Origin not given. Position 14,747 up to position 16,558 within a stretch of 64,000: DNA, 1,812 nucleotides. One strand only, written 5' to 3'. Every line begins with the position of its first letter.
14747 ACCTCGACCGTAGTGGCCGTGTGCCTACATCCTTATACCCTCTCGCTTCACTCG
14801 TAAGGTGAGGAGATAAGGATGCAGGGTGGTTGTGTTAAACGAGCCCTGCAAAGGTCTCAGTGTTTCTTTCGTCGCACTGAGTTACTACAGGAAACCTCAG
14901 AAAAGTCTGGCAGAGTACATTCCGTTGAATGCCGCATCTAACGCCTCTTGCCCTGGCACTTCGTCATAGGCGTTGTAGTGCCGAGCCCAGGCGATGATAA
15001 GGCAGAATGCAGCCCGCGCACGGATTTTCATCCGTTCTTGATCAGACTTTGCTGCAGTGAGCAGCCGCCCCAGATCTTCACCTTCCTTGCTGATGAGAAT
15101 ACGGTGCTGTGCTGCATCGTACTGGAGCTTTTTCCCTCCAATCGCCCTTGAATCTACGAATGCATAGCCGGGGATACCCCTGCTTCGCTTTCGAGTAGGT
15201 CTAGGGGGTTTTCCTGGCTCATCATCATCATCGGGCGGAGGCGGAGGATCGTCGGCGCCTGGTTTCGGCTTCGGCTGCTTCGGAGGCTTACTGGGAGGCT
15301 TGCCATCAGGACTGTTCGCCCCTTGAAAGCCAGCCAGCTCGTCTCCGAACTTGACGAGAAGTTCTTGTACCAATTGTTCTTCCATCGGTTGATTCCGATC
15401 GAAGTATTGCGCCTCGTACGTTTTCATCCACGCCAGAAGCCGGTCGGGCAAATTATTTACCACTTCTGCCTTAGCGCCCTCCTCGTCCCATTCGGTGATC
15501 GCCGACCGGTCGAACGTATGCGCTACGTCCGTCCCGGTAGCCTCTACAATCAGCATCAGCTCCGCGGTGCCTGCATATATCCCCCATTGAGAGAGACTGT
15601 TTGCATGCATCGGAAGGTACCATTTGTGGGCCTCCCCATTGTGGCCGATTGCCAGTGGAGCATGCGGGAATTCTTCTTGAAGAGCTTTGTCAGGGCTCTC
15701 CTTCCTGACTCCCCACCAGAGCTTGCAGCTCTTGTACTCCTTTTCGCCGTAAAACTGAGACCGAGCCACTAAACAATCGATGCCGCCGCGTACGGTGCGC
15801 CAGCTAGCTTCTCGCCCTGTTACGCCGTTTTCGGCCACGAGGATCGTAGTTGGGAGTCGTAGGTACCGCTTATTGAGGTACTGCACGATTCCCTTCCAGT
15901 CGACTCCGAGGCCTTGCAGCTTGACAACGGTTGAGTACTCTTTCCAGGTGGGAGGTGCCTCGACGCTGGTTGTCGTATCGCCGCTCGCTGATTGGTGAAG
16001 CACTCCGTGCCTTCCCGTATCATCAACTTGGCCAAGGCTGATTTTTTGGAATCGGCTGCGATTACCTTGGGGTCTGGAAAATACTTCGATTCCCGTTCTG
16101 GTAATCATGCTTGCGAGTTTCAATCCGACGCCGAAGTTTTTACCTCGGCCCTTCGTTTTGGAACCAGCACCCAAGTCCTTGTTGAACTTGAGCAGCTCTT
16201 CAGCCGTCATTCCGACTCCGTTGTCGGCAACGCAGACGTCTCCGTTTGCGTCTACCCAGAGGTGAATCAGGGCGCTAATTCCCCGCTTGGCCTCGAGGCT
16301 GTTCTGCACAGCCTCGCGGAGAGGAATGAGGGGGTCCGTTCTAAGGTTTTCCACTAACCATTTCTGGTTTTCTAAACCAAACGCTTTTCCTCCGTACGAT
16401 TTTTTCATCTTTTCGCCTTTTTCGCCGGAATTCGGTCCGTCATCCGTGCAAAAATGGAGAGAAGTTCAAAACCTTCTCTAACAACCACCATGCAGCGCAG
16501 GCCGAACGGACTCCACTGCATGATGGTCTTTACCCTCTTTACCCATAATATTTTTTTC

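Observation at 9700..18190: Repeat-bounded 8.4-kb island of six co-oriented genes around a GHKL ATPase: candidate undescribed system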

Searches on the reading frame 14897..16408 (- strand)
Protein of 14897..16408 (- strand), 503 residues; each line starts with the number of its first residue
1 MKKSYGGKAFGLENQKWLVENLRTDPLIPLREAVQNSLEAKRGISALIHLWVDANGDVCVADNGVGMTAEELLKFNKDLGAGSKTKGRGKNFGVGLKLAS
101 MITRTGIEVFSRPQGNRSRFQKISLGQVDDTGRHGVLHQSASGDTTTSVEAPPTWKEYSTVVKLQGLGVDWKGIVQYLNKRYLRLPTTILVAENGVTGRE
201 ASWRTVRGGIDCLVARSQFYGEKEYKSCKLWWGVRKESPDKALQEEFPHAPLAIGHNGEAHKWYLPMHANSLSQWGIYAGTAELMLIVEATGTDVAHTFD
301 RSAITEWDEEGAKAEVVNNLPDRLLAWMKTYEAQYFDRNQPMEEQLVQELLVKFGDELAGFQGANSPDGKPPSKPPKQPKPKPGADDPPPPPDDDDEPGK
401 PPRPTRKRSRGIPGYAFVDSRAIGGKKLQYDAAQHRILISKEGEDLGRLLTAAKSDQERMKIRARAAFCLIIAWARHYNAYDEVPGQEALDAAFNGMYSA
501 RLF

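Call 3: search_protein_families(library=pfam, proteins=[window:14897-16408:-], max_evalue=1)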
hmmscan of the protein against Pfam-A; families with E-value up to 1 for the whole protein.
window:14897-16408:- (503 aa): 2 families
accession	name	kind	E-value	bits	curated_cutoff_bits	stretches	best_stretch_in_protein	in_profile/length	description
PF13589.12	HATPase_c_3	-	2.7e-10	40.8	25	1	31-132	8-112/137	Histidine kinase-, DNA gyrase B-, and HSP90-like ATPase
PF02518.31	HATPase_c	-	2.4e-06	28.4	26.4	1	30-117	10-102/111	Histidine kinase-, DNA gyrase B-, and HSP90-like ATPase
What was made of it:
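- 14897..16408 (-): gB, 503 aa GHKL ATPase: ATPase plus a second domain (about 1-335), a Pro/Asp/Lys linker (351-420), and a conserved C-terminal domain (about 411-503). Pfam HATPase_c_3 and HATPase_c (call 3).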

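Call 4: search_protein_families(library=padloc, proteins=[window:14897-16408:-], max_evalue=1)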
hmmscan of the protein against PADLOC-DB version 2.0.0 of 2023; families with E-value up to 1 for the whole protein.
window:14897-16408:- (503 aa): 1 family
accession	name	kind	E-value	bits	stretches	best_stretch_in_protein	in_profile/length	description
PDLC02204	MzaB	-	0.00019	18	1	30-115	29-117/500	-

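Call 5: find_homologous_proteins(query=window:14897-16408:-, max_evalue=0.001)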
Query window:14897-16408:- (503 aa): 7 proteins with E <= 0.001 among 8000 candidates.
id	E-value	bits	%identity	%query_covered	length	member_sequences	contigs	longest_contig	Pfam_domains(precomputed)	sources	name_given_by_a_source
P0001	0.0e+0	1120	95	100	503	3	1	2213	PF02518.32,PF13589.13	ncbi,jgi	jgi:hypothetical protein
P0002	5.1e-275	931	76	100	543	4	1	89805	PF02518.32,PF13589.13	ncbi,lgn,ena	-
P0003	3.6e-260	882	72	100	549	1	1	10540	PF02518.32,PF13589.13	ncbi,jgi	jgi:hypothetical protein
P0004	3.5e-241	820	71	100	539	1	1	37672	PF02518.32,PF13589.13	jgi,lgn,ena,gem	-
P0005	3.4e-237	807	69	100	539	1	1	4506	PF02518.32,PF13589.13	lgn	-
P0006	4.8e-4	37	24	63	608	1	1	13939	PF02518.32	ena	-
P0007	7.7e-4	37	25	66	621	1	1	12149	PF13589.13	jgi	jgi:hypothetical protein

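Call 6: search_protein_families(library=ncbifam, proteins=[window:14897-16408:-], max_evalue=1)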
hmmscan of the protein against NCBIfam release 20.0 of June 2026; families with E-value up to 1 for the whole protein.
window:14897-16408:- (503 aa): 6 families
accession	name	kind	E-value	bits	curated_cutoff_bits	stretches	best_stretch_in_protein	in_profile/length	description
NF010683.0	PRK14083.1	equivalog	0.00015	20.4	455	1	24-120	25-137/604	HSP90 family protein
NF003218.0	PRK04184.1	equivalog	0.0015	17.1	274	1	30-117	41-143/539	DNA topoisomerase VI subunit B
NF041932.1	MzaB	equivalog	0.0025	16.2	850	1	31-103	17-92/480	MZA anti-phage system associated ATPase MzaB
NF000951.0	PRK00095.2-1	equivalog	0.011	14.4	391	1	30-76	29-73/559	DNA mismatch repair endonuclease MutL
TIGR01052.1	top6b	equivalog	0.016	13.6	380.7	1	30-117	33-133/488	DNA topoisomerase VI subunit B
TIGR00327.1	secE_euk_arch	equivalog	0.027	14.2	36.2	1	153-177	23-47/61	protein translocase SEC61 complex subunit gamma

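Call 7: search_protein_families(library=phrogs, proteins=[window:14897-16408:-], max_evalue=1)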
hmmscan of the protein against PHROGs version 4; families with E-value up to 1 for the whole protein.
window:14897-16408:- (503 aa): 3 families
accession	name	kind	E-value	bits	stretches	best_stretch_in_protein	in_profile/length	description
phrog_6077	-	unknown function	0.018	15.2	1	30-109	22-95/366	-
phrog_6203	-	unknown function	0.067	12.7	1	29-74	29-72/644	-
phrog_23723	-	unknown function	0.07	12.6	1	56-109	181-234/932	-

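Call 8: find_encoding_contigs(protein=P0002, flank=10000, max_places=4)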
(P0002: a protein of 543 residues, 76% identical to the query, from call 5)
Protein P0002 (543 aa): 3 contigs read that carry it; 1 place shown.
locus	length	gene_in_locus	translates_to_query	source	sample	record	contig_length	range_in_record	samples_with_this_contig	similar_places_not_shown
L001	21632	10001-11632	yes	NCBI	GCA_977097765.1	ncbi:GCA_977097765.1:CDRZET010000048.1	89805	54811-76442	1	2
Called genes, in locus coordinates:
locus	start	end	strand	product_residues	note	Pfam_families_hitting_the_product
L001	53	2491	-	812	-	PF00580:UvrD-helicase, PF13604:AAA_30 (faint), PF13245:AAA_19, PF13361:UvrD_C, PF13538:UvrD_C_2 (weak)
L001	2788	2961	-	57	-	-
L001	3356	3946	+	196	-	PF01728:FtsJ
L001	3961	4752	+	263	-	PF02405:MlaE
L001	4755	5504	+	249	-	PF00005:ABC_tran, PF13304:AAA_21 (faint)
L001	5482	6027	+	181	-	PF02470:MlaD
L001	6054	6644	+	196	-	PF05494:MlaC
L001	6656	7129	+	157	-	PF00075:RNase_H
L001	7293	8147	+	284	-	PF03009:GDPD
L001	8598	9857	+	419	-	-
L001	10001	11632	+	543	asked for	PF02518:HATPase_c (weak), PF13589:HATPase_c_3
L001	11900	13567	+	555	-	-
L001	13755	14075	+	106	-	-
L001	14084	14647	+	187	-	-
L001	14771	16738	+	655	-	-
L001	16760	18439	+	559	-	PF01266:DAO (faint), PF07992:Pyr_redox_2, PF13450:NAD_binding_8 (faint), PF13454:NAD_binding_9 (faint), PF13738:Pyr_redox_3 (weak), PF00070:Pyr_redox, PF02852:Pyr_redox_dim, PF00581:Rhodanese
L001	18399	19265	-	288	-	-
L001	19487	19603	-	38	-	-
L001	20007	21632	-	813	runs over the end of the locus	PF02518:HATPase_c, PF00204:DNA_gyraseB, PF01751:Toprim, PF21249:GyrB_hook (weak), PF00986:DNA_gyraseB_C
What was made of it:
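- The gene content between the cassette and gyrB differs between the window and L001 (calls 3, 8).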

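Call 9: find_encoding_contigs(protein=P0004, flank=10000, max_places=4)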
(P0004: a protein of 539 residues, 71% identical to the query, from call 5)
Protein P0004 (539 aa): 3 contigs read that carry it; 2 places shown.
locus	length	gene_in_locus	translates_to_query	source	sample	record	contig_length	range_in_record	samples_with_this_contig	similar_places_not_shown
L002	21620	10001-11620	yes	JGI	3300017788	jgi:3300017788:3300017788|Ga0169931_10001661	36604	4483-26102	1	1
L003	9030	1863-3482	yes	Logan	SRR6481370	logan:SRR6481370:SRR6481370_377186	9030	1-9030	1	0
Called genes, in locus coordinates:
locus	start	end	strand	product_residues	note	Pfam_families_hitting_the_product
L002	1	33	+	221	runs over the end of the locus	-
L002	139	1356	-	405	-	PF00890:FAD_binding_2, PF01266:DAO, PF01593:Amino_oxidase, PF03486:HI0933_like (faint), PF07992:Pyr_redox_2 (faint), PF12831:FAD_oxidored, PF13450:NAD_binding_8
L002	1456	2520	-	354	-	PF01865:PhoU_div, PF01384:PHO4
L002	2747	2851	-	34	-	-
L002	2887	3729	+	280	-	PF00899:ThiF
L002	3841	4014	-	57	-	-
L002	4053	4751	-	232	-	PF00005:ABC_tran, PF13304:AAA_21 (weak)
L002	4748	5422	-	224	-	PF00528:BPD_transp_1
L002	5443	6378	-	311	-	PF00497:SBP_bac_3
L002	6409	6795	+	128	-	-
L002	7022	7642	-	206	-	PF08843:AbiEii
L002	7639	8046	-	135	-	-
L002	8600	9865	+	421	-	-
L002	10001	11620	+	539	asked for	PF02518:HATPase_c, PF13589:HATPase_c_3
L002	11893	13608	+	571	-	-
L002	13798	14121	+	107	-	-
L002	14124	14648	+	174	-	-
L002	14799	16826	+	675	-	-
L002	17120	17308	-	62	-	-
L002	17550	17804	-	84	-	-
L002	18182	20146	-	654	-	-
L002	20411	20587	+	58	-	-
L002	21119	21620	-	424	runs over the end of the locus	-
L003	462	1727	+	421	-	-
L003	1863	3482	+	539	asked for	PF02518:HATPase_c, PF13589:HATPase_c_3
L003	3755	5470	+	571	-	-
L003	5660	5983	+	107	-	-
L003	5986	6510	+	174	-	-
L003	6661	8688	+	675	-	-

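Call 11: find_encoding_contigs(protein=P0006, flank=10000, max_places=4)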
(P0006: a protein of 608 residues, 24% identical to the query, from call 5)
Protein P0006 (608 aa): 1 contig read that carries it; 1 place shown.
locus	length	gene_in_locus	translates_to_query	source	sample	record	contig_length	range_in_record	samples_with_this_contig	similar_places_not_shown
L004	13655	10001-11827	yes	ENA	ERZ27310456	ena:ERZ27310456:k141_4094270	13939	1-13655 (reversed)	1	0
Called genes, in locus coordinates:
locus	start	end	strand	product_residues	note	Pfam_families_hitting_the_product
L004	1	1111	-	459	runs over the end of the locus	PF10396:TrmE_N, PF12631:MnmE_helical, PF01926:MMR_HSR1, PF02421:FeoB_N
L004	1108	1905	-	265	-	PF13483:Lactamase_B_3, PF12706:Lactamase_B_2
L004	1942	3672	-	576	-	PF14849:YidC_periplas, PF02096:60KD_IMP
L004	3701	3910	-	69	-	PF01809:YidD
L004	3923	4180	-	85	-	PF00825:Ribonuclease_P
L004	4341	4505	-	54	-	PF00468:Ribosomal_L34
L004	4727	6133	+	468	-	PF11638:DnaA_N, PF00308:Bac_DnaA, PF01695:IstB_IS21, PF13401:AAA_22 (faint), PF08299:Bac_DnaA_C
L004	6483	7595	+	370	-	PF00712:DNA_pol3_beta, PF02767:DNA_pol3_beta_2, PF02768:DNA_pol3_beta_3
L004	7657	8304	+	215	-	PF13548:DUF4126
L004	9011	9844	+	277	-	-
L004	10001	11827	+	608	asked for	PF02518:HATPase_c (faint)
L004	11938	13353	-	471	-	PF00589:Phage_integrase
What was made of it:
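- A distant GHKL relative also sits beside dnaA-dnaN (call 11).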

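Call 12: find_encoding_contigs(protein=P0007, flank=10000, max_places=4)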
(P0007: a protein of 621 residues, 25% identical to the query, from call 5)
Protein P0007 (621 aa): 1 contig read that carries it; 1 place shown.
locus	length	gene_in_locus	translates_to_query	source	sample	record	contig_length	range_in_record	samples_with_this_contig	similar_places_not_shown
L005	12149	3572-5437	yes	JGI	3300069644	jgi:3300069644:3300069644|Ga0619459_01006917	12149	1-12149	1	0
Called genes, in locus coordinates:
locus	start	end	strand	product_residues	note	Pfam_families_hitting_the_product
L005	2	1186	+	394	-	?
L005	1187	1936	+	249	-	PF00730:HhH-GPD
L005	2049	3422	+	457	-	PF10592:AIPR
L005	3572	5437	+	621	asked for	PF13589:HATPase_c_3 (weak)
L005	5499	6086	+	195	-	-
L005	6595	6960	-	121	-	-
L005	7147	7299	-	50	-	PF02775:TPP_enzyme_C (weak)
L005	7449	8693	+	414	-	PF22778:VCPO_2nd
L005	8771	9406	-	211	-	-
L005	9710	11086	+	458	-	PF00884:Sulfatase, PF16347:SGSH_C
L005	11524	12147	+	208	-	?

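Call 13: find_encoding_contigs(protein=P0003, flank=10000, max_places=4)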
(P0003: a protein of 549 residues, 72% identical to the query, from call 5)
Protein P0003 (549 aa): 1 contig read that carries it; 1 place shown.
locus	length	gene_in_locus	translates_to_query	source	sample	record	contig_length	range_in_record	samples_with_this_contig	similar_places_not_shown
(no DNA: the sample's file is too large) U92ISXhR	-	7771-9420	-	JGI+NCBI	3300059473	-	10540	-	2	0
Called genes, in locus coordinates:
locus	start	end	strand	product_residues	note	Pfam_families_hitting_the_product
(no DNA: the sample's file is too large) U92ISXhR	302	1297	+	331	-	PF00294:PfkB, PF08543:Phos_pyr_kin (weak)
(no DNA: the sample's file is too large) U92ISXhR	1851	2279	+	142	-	-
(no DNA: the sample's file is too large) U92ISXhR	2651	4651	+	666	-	-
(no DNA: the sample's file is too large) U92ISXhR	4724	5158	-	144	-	-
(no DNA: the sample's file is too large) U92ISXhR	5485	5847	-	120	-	-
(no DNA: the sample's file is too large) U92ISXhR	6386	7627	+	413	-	-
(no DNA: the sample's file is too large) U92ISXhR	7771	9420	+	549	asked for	PF02518:HATPase_c, PF13589:HATPase_c_3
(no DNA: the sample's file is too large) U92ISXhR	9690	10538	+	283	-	?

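Call 14: find_related_loci(query=A1, collection=genome_contigs, flank=10000)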
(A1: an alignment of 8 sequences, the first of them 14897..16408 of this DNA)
Query A1 (503 aa) in genome_contigs; peptide patterns used: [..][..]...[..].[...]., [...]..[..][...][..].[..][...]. (x = any residue, [..] = any of these).
254 stretches matched a pattern; 117 encode a relative of the query (tblastn E <= 1e-3); the best 80 are kept; 80 distinct loci.
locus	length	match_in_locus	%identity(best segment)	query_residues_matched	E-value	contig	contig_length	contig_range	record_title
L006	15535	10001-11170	27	9-348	1e-13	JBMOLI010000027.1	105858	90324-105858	MAG: Actinomycetota bacterium isolate Betzabe_MAG020 MAG020_27, whole genome shotgun sequence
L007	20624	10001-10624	29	12-191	6e-13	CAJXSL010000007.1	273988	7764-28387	MAG TPA_asm: uncultured Desulfobacteraceae bacterium isolate SRR6201696_bin.17_MetaBAT_v2.12.1_MAG genome assembly, cont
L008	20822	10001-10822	26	10-256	1e-12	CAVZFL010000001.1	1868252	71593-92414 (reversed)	MAG: uncultured Solirubrobacterales bacterium isolate MFD06085.bin.2.74 genome assembly, contig: contig_19488, whole gen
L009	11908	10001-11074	24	10-328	2e-12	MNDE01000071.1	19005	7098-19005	MAG: Acidobacteria bacterium 13_2_20CM_57_17 13_2_20cm_scaffold_1157, whole genome shotgun sequence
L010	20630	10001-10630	31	10-191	1e-12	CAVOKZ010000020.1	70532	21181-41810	MAG: uncultured Solirubrobacterales bacterium isolate MFD10097.bin.1.2 genome assembly, contig: contig_19622, whole geno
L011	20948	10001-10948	26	12-291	2e-12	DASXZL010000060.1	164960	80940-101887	MAG TPA_asm: Polyangiaceae bacterium isolate SMAG_U4850 k141_1529448, whole genome shotgun sequence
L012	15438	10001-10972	27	10-295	5e-12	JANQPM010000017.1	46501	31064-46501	MAG: Lysobacterales bacterium isolate IP29b_bin.163 k99_3745027, whole genome shotgun sequence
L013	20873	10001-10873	26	30-289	6e-12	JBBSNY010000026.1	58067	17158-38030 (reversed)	MAG: Solirubrobacterales bacterium isolate LS6_sbin.16 LS6_sbin.16_K_455545_L_58067_cov_64.4122, whole genome shotgun se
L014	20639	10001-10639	29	9-191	6e-12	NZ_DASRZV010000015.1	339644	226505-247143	MAG: Baekduia sp. isolate SMAG_U15007 k141_2298017, whole genome shotgun sequence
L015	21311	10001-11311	24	12-407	6e-12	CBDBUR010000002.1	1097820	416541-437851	MAG: Alphaproteobacteria bacterium isolate be7f0d22-ac6b-498f-ae15-bf69fb30ab6a genome assembly, contig: contig_2, whole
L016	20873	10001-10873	25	30-289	8e-12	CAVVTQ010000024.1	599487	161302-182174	MAG: uncultured Solirubrobacterales bacterium isolate MFD04434.bin.2.128 genome assembly, contig: contig_589, whole geno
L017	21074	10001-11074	24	10-328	1e-11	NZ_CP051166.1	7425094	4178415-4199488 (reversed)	Massilia atriviolacea strain SOD chromosome, complete genome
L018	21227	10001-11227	24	8-354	2e-11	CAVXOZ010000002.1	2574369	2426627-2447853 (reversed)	MAG: uncultured delta proteobacterium isolate MFD00731.bin.2.198 genome assembly, contig: contig_21709, whole genome sho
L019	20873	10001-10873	28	30-289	9e-12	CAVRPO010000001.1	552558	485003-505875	MAG: uncultured Solirubrobacterales bacterium isolate MFD03399.bin.2.55 genome assembly, contig: contig_17499, whole gen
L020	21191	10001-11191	25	8-370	2e-11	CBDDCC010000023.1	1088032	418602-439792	MAG: Rhodospirillales bacterium isolate 49eb7ec8-7e6e-496e-ac33-4637e083baf7 genome assembly, contig: contig_23, whole g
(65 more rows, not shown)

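Call 23: find_related_loci(query=A2, collection=metagenome_contigs, flank=10000)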
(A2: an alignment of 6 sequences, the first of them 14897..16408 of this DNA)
Query A2 (503 aa) in metagenome_contigs; peptide patterns used: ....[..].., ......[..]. (x = any residue, [..] = any of these).
287 stretches matched a pattern; 1 encode a relative of the query (tblastn E <= 1e-3); 1 distinct loci.
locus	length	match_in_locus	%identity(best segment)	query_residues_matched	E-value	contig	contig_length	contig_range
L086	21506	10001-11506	71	1-503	0e+0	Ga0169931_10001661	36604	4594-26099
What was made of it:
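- Tried and rejected: The metagenome-contig scan found one locus I already held (call 23).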

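Call 24: find_related_loci(query=A2, collection=viral_contigs, flank=10000)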
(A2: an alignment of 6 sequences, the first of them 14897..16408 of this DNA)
Query A2 (503 aa) in viral_contigs; peptide patterns used: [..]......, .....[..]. (x = any residue, [..] = any of these).
53 stretches matched a pattern, but none encodes a relative of the query by tblastn (E <= 1e-3).

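Call 25: find_encoding_contigs(protein=P0005, flank=10000, max_places=4)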
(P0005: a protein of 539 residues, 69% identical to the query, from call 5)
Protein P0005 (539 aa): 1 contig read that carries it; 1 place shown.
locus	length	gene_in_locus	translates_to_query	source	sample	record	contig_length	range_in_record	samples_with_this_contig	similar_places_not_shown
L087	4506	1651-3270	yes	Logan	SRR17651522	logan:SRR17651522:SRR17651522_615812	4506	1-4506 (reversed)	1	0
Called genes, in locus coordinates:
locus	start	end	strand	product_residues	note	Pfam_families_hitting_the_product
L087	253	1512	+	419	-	-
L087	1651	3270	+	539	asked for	PF02518:HATPase_c, PF13589:HATPase_c_3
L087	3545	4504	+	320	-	?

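Call 26: find_encoding_contigs(protein=P0001, flank=10000, max_places=4)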
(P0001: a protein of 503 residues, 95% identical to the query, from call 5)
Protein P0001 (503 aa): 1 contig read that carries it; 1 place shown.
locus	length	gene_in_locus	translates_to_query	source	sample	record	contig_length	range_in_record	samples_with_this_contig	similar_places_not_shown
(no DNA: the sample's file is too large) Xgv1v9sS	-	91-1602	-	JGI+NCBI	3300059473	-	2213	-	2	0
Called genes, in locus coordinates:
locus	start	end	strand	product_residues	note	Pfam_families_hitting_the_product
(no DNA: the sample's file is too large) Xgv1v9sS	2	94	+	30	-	?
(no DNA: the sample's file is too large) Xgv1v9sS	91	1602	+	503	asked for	PF02518:HATPase_c (weak), PF13589:HATPase_c_3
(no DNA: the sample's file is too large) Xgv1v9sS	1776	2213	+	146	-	?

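Call 31: search_solved_structures(query=A2, max_evalue=1, show_alignments=2)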
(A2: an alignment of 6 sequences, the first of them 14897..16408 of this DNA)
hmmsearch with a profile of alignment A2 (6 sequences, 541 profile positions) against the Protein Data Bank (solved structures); distinct sequences matched with E-value up to 1: 3.
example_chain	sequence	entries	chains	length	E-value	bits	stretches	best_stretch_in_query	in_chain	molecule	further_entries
3zxq_A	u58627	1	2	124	0.11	14.7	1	66-107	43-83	HYPOXIA SENSOR HISTIDINE KINASE RESPONSE REGULATOR DOST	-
9v10_Ia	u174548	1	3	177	0.28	13.3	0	202-226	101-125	Protein SPMIP1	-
3zxo_A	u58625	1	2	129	0.29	13.2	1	65-106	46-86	REDOX SENSOR HISTIDINE KINASE RESPONSE REGULATOR DEVS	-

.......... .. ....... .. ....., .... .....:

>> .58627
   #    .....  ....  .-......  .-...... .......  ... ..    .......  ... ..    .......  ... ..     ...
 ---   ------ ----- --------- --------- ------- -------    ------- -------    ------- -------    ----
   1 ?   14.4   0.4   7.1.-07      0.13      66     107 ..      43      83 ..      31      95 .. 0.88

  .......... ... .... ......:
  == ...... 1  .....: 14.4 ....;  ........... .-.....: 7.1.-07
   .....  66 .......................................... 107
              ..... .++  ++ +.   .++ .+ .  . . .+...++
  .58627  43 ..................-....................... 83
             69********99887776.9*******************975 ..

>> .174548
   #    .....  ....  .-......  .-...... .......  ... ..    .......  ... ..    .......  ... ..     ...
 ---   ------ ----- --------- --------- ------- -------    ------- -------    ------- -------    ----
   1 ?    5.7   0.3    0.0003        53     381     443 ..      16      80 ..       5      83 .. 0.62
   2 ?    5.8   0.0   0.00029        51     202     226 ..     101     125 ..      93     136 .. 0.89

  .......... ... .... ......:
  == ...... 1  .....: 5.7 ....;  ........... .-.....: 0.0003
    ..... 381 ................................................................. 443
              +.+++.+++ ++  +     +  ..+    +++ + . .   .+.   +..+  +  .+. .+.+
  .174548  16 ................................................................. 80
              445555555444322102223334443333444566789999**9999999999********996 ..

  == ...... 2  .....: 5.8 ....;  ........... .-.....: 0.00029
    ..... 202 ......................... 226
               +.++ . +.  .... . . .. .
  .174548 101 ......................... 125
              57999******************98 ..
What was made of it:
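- On MutL: The PDB profile search gave no MutL hit (call 31).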
